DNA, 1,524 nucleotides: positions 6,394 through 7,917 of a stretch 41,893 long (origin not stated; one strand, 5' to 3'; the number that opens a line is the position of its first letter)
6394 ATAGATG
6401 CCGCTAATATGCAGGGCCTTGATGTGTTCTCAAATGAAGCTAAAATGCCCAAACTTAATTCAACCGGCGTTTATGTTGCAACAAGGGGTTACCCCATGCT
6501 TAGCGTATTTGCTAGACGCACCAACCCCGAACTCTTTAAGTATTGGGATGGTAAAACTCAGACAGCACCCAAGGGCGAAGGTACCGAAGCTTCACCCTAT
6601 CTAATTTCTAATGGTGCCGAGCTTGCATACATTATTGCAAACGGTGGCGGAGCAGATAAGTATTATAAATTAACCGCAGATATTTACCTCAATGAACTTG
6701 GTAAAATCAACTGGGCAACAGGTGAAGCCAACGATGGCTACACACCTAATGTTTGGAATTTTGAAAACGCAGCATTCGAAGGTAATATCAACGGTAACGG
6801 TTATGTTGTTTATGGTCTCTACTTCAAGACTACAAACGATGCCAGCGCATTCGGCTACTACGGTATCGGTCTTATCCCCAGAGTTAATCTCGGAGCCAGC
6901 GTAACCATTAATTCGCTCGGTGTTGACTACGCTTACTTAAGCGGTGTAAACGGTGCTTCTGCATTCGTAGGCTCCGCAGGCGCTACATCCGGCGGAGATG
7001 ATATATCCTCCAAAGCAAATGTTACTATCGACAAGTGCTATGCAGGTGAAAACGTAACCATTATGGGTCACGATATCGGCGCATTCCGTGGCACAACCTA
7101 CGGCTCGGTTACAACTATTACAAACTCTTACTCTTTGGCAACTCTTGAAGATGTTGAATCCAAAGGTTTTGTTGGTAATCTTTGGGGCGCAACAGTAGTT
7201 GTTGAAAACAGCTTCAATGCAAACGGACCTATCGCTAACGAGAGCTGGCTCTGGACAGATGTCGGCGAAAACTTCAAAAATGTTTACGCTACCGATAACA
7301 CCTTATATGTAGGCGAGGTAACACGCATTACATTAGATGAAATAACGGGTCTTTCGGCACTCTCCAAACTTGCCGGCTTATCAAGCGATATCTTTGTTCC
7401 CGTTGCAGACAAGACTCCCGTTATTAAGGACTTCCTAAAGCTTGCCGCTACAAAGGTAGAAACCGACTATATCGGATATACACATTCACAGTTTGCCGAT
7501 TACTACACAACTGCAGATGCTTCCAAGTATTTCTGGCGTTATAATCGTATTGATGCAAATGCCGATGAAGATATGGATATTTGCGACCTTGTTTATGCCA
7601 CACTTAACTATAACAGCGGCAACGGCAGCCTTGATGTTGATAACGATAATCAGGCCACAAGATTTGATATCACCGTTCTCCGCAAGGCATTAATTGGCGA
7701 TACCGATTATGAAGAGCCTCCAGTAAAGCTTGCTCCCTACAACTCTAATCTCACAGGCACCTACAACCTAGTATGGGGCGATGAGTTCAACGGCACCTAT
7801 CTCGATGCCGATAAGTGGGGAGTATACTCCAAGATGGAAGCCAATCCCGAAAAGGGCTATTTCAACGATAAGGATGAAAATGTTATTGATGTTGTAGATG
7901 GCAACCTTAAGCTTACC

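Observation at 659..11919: Tandem array of three GH16 paralogs, two of them fused to long runs of an unassigned beta-helix-like module and an internal dockerin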

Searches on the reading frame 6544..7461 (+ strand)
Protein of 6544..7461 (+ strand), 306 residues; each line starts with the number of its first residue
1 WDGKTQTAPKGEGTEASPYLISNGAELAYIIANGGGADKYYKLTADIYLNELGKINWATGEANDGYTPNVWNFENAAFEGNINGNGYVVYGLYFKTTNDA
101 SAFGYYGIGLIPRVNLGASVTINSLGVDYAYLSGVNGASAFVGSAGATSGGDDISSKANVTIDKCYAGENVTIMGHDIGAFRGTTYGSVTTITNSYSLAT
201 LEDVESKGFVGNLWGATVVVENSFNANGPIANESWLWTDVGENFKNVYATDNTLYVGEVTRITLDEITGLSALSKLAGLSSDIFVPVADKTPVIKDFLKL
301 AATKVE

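Call 7: search_protein_families(library=pfam, proteins=[window:6544-7461:+], max_evalue=10)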
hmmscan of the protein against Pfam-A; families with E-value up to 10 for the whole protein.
seq(306 aa): 0 families

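Call 10: find_homologous_proteins(query=A1, max_evalue=0.001)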
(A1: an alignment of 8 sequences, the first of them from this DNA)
Query A1 (8 sequences) (300 aa, profile of the alignment): 74 proteins with E <= 0.001 among 8000 candidates.
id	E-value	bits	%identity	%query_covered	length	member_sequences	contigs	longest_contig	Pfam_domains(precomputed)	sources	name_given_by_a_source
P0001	3.4e-137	474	41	100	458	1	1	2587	-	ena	-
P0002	1.2e-124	433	54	98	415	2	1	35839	-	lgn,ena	-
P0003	9.0e-106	371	45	86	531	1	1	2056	-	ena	-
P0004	4.4e-97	343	34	99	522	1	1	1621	-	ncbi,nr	ncbi:MAG: hypothetical protein IJZ25_00980, partial [Lachnospiraceae bacterium]|nr:hypothetical prot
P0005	6.2e-91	322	46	79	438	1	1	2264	-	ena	-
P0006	5.0e-88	313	62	66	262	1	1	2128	-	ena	-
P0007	4.6e-70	254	37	99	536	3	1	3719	PF13472.13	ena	-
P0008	8.1e-64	233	36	78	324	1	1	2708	-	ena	-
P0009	3.6e-63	231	41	78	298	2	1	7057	-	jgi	-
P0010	5.6e-60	221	48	67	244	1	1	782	-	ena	-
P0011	1.9e-59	219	40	77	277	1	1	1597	-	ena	-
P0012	3.6e-58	215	52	47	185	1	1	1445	-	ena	-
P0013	4.9e-56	208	50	60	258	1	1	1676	-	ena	-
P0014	4.4e-50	188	35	89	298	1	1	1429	-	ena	-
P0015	2.0e-48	183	27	91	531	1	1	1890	-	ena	-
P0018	1.6e-43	167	27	100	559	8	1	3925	PF07581.18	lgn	-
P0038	1.5e-16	78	35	35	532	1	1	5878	PF00404.25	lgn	-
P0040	9.1e-16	76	30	66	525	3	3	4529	PF00404.25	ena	-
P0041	1.6e-15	75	31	58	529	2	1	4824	PF00404.25,PF07581.18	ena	-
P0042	1.6e-15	75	29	65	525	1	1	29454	PF00404.25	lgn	-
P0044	8.0e-15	73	31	58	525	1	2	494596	PF00404.25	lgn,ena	-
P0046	9.0e-14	69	32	75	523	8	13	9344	PF07581.18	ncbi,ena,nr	ncbi:MAG: dockerin type I repeat-containing protein [Eubacteriales bacterium]|nr:dockerin type I rep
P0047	9.6e-13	66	30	65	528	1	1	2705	PF00404.25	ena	-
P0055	2.8e-11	61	32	72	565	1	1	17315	PF07581.18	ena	-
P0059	2.8e-10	58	36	33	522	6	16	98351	PF00404.25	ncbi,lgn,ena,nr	ncbi:MAG: dockerin type I repeat-containing protein [Clostridia bacterium]|nr:dockerin type I repeat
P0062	7.1e-10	56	38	40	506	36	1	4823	PF00404.25,PF07581.18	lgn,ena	-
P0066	2.3e-7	48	40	35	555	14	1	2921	PF00404.25,PF07581.18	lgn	-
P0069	2.2e-6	45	38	31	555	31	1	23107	PF07581.18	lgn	-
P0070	1.5e-5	42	32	33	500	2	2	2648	PF00404.25,PF07581.18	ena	-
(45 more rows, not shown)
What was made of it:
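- On GLUG-type beta-helix superfamily (3N6Z-like): Distant hits of the module profile carry PF07581 (call 10).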

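Call 14: search_solved_structures(query=A1, max_evalue=10, show_alignments=2)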
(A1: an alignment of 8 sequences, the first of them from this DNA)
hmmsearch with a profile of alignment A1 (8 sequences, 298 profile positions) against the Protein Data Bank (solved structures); distinct sequences matched with E-value up to 10: 0.
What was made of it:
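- Tried and rejected: The module profile found nothing among PDB sequences (call 14).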

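Call 20: find_encoding_contigs(protein=P0002, flank=10000, max_places=3)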
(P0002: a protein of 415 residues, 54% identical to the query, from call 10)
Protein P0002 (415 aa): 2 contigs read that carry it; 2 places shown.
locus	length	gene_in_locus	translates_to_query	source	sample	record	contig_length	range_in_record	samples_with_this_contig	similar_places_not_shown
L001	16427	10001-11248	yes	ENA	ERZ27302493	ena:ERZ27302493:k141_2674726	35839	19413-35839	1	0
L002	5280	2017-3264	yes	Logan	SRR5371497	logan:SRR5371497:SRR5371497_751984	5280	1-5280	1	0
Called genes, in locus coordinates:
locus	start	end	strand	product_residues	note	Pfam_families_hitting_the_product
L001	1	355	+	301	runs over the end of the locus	PF00849:PseudoU_synth_2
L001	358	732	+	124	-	-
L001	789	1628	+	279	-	PF00456:Transketolase_N, PF13292:DXP_synthase_N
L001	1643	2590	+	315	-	PF02779:Transket_pyr, PF02780:Transketolase_C, PF22613:Transketolase_C_1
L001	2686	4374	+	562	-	PF13229:Beta_helix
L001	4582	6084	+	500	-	PF00722:Glyco_hydro_16 (faint)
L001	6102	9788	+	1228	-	-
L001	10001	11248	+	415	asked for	-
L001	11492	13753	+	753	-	-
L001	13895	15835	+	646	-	PF00728:Glyco_hydro_20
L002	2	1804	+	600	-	?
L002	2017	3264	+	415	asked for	-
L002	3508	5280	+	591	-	?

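Call 32: search_protein_representatives(alignment_id=A1)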
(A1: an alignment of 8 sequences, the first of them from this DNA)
Query: 8 sequences, 298 profile positions. Proteins with E-value up to 0.001 (for the whole library): 4613; up to 1e-10: 1447; up to 1e-30: 398. The best 150 are listed.
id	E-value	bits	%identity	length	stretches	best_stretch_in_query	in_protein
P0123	0.0e+00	2346.5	-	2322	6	1-298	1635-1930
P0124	0.0e+00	1844.0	-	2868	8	1-298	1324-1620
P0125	0.0e+00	1426.5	-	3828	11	1-297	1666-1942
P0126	0.0e+00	1355.8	-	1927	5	1-298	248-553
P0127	0.0e+00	1221.5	-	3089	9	1-298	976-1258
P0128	0.0e+00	1206.9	-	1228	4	1-298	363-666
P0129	0.0e+00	1134.9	-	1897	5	1-298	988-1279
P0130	0.0e+00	1083.6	-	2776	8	1-298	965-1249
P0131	0.0e+00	1034.7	-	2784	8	1-298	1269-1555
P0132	0.0e+00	1034.7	-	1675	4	1-298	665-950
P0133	3.1e-293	985.0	-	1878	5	1-298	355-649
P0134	3.4e-292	981.6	-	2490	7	1-298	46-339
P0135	7.4e-292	980.5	-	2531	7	1-298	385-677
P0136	9.8e-291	976.8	-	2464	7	1-298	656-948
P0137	1.4e-284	956.6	-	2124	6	1-298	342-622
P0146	3.2e-231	781.4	-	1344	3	1-298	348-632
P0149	2.1e-220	745.9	-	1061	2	1-298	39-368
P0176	4.4e-155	531.4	-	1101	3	1-298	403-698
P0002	3.8e-125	433.2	-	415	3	1-296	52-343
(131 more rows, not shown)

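Call 40: find_related_loci(query=A1, collection=genome_contigs, flank=10000)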
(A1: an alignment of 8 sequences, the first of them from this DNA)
Query A1 (300 aa) in genome_contigs; peptide patterns used: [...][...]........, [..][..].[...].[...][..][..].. (x = any residue, [..] = any of these).
251 stretches matched a pattern; 198 encode a relative of the query (tblastn E <= 1e-3); the best 80 are kept; 71 distinct loci.
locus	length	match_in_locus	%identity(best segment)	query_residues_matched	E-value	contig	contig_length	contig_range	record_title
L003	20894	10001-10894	73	1-299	7e-143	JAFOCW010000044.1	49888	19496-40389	MAG: Clostridia bacterium isolate RGIG352 Dairy_cattle_Colon-3__c777308, whole genome shotgun sequence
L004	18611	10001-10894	63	1-300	6e-118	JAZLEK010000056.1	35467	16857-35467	MAG: Acutalibacteraceae bacterium isolate T1900045019_TC20190012.MAGScoT_cleanbin_000028 SGB_4395_k141_2219403, whole ge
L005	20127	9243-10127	56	1-300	2e-100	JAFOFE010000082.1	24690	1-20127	MAG: Clostridia bacterium isolate RGIG412 Dairy_cattle_Colon-5__c676030, whole genome shotgun sequence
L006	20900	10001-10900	55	1-300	1e-96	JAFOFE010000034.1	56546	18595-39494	MAG: Clostridia bacterium isolate RGIG412 Dairy_cattle_Colon-5__c338345, whole genome shotgun sequence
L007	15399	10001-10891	55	1-300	2e-92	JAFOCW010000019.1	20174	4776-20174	MAG: Clostridia bacterium isolate RGIG352 Dairy_cattle_Colon-3__c300961, whole genome shotgun sequence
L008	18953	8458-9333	47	1-299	4e-78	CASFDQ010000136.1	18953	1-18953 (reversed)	uncultured bacterium isolate CO.B23.metabat-bins.112 genome assembly, contig: CO.B23.metabat-bins.112.fa_k141_17665954,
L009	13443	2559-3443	49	1-297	6e-78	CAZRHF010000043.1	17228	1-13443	MAG TPA_asm: uncultured Eubacteriales bacterium isolate SRP315200_co1_92 genome assembly, contig: NODE_6422_length_17228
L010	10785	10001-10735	56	1-251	6e-75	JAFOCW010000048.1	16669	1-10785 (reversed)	MAG: Clostridia bacterium isolate RGIG352 Dairy_cattle_Colon-3__c809190, whole genome shotgun sequence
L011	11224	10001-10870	47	1-286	3e-73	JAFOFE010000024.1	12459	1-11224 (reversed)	MAG: Clostridia bacterium isolate RGIG412 Dairy_cattle_Colon-5__c232749, whole genome shotgun sequence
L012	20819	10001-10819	45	1-281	5e-61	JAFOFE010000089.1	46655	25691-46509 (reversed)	MAG: Clostridia bacterium isolate RGIG412 Dairy_cattle_Colon-5__c737713, whole genome shotgun sequence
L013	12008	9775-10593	43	1-281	6e-59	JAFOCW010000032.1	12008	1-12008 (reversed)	MAG: Clostridia bacterium isolate RGIG352 Dairy_cattle_Colon-3__c479551, whole genome shotgun sequence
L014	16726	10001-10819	46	30-299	2e-58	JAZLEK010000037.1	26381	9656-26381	MAG: Acutalibacteraceae bacterium isolate T1900045019_TC20190012.MAGScoT_cleanbin_000028 SGB_4395_k141_227082, whole gen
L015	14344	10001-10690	47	1-231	5e-57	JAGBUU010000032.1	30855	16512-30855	MAG: Clostridia bacterium isolate RGIG9466 Yak_Cecum-3__c574095, whole genome shotgun sequence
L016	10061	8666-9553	43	1-298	8e-56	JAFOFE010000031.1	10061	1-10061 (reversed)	MAG: Clostridia bacterium isolate RGIG412 Dairy_cattle_Colon-5__c293471, whole genome shotgun sequence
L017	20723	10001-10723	46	1-228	1e-54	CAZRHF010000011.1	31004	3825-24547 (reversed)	MAG TPA_asm: uncultured Eubacteriales bacterium isolate SRP315200_co1_92 genome assembly, contig: NODE_2117_length_31004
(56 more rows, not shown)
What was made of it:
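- Tried and rejected: The repeat with the module alignment succeeded (call 40).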

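Call 60: search_protein_families(library=pfam, alignment_id=A6, max_evalue=0.00001)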
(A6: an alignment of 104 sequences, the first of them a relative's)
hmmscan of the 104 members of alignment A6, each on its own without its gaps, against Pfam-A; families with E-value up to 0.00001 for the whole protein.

A. member 1, L001:2686-4371:+ (562 aa): 1 family
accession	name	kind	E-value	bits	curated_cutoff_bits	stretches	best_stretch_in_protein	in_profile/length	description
PF13229.12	Beta_helix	-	3.3e-12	46.8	25.9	1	387-547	11-156/158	Right handed beta helix region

B. families by the number of members that match (of 104 scanned): 85 families (the first 25 are shown)
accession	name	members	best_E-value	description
PF12833.13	HTH_18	28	6e-25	Helix-turn-helix domain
PF00165.29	HTH_AraC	28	1e-24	Bacterial regulatory helix-turn-helix proteins, AraC family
PF02311.25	AraC_binding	20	9.5e-13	AraC-like ligand binding domain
PF00728.28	Glyco_hydro_20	9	2.2e-20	Glycosyl hydrolase family 20, catalytic domain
PF07883.17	Cupin_2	9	2.8e-08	Cupin domain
PF16227.11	DUF4886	4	1.7e-43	Domain of unknown function (DUF4886)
PF00702.32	Hydrolase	4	4.8e-31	haloacid dehalogenase-like hydrolase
PF13416.11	SBP_bac_8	4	2.6e-25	Bacterial extracellular solute-binding protein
PF06421.17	LepA_C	3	7.9e-49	GTP-binding protein LepA C-terminus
PF00817.25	IMS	3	5.9e-43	impB/mucB/samB family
PF00696.33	AA_kinase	3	1.7e-38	Amino acid kinase family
PF00009.33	GTP_EFTU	3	2.6e-38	Elongation factor Tu GTP binding domain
PF01547.30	SBP_bac_1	3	8.6e-25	Bacterial extracellular solute-binding protein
PF00679.30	EFG_C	3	4.2e-24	Elongation factor G C-terminus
PF13419.12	HAD_2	3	2.6e-23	Haloacid dehalogenase-like hydrolase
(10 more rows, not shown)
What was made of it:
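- GH20 is the most common enzyme among immediate neighbours of paralogous loci, 9 of 104 (call 60).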

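Call 74: search_solved_structures(query=A7, max_evalue=1, show_alignments=1)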
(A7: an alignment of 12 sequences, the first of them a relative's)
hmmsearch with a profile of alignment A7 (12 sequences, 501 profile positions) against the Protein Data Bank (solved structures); distinct sequences matched with E-value up to 1: 182 (the best 60 are shown).
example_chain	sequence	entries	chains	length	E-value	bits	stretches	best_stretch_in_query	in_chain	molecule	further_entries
3n6z_A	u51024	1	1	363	4.1e-15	58.7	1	47-329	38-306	putative immunoglobulin A1 protease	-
7uvl_P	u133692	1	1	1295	8.4e-14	54.4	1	200-385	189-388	LPXTG-motif cell wall anchor domain protein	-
7uvk_A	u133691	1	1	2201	9.9e-14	54.2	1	201-385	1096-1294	IgA1 Protease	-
6xjb_A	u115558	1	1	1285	4.1e-10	42.2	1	209-381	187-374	Immunoglobulin A1 protease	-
7jgj_A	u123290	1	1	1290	4.2e-10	42.2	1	209-381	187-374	Immunoglobulin A1 protease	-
6xja_P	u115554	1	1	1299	4.2e-10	42.2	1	209-381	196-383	Immunoglobulin A1 protease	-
2ccl_B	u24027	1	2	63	6.7e-10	41.5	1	442-499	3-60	ENDO-1,4-BETA-XYLANASE Y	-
8x39_A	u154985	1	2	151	1.2e-09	40.7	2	443-500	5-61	Serine protease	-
8x3a_A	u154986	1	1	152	1.2e-09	40.7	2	443-500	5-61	Serine protease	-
1ohz_B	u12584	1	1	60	6.6e-09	38.2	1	443-499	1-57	ENDO-1,4-BETA-XYLANASE Y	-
4uyp_B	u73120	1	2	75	3e-07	32.8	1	442-500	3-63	Cellulosomal scaffoldin adaptor protein B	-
2yik_A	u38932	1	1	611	1.2e-06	30.8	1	440-499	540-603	ENDOGLUCANASE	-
4fl4_A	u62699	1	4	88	1.4e-06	30.6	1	439-498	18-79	Glycoside hydrolase family 9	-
4uyq_B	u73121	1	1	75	3e-06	29.5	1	442-500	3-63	Cellulosomal scaffoldin adaptor protein B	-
4dh2_B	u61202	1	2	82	5.1e-06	28.7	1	441-499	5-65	Dockerin type 1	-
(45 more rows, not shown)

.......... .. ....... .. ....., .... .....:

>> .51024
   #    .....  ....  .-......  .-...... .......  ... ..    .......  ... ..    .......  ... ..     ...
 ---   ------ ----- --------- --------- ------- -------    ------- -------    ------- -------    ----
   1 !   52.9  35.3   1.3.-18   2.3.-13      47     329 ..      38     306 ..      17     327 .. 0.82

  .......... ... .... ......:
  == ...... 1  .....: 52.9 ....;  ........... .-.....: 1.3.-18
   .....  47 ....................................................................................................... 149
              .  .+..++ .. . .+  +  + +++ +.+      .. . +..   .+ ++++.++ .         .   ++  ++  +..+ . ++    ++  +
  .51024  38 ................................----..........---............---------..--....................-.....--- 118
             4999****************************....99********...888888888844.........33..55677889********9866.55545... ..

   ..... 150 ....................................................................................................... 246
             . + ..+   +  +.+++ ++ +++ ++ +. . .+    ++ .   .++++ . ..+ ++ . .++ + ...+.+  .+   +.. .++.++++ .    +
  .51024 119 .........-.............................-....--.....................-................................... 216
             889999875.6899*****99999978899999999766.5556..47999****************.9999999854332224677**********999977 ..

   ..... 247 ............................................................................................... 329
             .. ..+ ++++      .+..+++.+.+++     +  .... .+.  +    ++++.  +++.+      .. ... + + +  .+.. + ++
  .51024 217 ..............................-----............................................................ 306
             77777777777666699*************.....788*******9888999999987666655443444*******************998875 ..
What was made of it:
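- On GLUG-type beta-helix superfamily (3N6Z-like): Those proteins match 3N6Z at 4e-15 (call 74).
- Those GLUG/dockerin proteins match 3N6Z (4e-15) and the IgA1 proteases by sequence (call 74).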

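Call 78: list_cluster_members(proteins=[P0123, P0149, P0126, P0132, P0124, P0075, P0146, P0176])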
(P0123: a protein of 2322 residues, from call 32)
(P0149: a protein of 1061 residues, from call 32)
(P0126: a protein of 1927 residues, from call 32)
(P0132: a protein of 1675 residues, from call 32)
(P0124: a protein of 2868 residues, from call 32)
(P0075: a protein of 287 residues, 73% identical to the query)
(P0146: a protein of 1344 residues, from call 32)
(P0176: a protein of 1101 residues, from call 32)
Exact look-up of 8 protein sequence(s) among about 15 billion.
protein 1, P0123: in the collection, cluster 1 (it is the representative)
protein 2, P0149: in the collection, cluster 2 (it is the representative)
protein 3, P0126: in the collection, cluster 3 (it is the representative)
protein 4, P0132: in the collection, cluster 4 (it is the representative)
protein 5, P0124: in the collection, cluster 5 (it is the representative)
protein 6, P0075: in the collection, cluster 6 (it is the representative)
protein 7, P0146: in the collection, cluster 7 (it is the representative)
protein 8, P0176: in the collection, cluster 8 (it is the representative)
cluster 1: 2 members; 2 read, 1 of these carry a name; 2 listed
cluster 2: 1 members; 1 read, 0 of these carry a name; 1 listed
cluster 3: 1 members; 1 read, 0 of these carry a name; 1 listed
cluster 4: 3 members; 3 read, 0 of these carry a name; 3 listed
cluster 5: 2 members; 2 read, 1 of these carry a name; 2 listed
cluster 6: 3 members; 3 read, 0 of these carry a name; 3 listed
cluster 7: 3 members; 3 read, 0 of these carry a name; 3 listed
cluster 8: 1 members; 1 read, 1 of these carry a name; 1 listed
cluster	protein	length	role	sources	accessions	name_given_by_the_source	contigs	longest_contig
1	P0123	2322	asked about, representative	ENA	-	-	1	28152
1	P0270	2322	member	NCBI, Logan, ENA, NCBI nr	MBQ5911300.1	MAG: glycoside hydrolase family 16 protein [Clostridia bacterium] | glycoside hydrolase family 16 protein [Clostridia bacterium]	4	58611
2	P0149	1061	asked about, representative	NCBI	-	-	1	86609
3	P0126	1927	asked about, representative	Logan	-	-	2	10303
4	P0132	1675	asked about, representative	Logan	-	-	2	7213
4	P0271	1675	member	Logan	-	-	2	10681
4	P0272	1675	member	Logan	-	-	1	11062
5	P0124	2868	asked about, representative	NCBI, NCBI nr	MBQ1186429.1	MAG: hypothetical protein IIX54_01915 [Clostridia bacterium] | hypothetical protein [Clostridia bacterium]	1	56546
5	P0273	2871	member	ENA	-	-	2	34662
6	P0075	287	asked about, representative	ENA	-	-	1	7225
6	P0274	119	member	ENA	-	-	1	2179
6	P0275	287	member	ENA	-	-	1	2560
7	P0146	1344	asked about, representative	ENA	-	-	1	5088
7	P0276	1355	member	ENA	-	-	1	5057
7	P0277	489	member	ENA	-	-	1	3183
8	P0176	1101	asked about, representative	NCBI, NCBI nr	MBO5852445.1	MAG: family 16 glycosylhydrolase, partial [Clostridia bacterium] | family 16 glycosylhydrolase [Clostridia bacterium]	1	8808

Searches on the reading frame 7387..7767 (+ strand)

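Call 7: search_protein_families(library=pfam, proteins=[window:7387-7767:+], max_evalue=10)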
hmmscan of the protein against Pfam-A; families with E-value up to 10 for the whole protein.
seq(127 aa): 2 families
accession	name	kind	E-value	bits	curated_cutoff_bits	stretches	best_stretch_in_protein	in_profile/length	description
PF05714.16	PFam54_60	-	0.036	14.1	27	1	26-78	9-53/185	Borrelia Bbcrasp-1 domain containing protein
PF00404.24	Dockerin_1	-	0.74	10.5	22.9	1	75-102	29-56/57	Dockerin type I domain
